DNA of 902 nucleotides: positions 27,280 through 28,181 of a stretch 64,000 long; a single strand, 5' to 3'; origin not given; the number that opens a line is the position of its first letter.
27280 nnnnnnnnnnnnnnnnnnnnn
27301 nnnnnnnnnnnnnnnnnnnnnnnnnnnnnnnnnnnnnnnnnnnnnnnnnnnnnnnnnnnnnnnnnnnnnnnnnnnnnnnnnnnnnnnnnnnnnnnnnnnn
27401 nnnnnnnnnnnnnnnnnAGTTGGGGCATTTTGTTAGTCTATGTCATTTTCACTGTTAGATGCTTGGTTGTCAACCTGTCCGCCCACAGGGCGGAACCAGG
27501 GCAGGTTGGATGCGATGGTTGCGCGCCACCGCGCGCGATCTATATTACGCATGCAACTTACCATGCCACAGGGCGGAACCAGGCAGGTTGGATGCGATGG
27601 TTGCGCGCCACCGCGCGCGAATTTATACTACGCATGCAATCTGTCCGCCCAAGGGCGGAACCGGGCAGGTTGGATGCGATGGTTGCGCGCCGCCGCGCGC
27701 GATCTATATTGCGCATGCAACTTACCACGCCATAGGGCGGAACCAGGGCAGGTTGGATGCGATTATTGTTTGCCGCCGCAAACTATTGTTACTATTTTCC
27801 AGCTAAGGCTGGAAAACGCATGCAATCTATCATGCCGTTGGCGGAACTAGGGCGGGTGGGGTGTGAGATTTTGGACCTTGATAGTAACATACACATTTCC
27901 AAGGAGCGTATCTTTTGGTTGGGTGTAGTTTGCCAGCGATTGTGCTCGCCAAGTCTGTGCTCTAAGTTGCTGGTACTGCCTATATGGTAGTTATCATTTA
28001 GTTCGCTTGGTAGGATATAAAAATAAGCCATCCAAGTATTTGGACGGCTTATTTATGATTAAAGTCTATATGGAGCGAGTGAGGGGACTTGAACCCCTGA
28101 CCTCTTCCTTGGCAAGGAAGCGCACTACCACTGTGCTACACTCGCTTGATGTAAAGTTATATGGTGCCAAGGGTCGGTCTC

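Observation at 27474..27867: G+C-rich ~82-bp tandem repeat array packed with hairpins, between a two-component operon promoter and a tRNA cluster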

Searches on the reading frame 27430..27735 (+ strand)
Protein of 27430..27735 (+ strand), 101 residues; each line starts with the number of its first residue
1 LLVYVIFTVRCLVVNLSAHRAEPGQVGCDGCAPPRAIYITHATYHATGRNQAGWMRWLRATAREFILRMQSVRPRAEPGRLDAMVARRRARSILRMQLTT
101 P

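Call 90: search_protein_families(library=pfam, proteins=[window:27430-27735:+], max_evalue=1)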
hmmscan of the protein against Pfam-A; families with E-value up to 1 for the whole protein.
window:27430-27735:+ (101 aa): 0 families

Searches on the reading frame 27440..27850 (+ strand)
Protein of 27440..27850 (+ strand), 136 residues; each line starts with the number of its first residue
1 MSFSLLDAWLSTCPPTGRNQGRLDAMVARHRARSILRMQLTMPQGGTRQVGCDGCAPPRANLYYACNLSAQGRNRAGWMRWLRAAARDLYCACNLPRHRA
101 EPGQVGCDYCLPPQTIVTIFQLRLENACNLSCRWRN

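Call 90: search_protein_families(library=pfam, proteins=[window:27440-27850:+, window:27459-27806:+], max_evalue=1)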
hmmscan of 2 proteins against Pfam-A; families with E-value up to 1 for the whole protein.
window:27440-27850:+ (136 aa): 0 families

window:27459-27806:+ (115 aa): 0 families

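Call 93: search_protein_representatives(protein=window:27440-27850:+)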
Query: 136 residues. Proteins with E-value up to 0.001 (for the whole library): 3; up to 1e-10: 0; up to 1e-30: 0. The best 3 are listed.
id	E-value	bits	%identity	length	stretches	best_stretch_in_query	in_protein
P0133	1.4e-05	41.6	34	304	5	52-92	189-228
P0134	2.9e-04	37.3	28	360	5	26-69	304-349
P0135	7.3e-04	36.1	25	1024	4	64-105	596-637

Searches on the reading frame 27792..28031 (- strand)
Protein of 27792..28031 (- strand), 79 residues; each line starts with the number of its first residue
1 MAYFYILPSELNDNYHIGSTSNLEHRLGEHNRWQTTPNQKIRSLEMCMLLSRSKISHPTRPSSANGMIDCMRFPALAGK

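Call 13: search_protein_families(library=pfam, proteins=[window:27792-28031:-], max_evalue=0.01)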
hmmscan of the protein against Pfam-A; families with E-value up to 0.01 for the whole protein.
window:27792-28031:- (79 aa): 2 families
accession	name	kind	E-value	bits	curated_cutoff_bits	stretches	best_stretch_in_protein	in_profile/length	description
PF01541.30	GIY-YIG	-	1.1e-06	29.2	22.6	1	1-47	1-50/78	GIY-YIG catalytic domain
PF10544.15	T5orf172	-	0.00015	22.6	20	1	3-53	2-51/101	T5orf172 domain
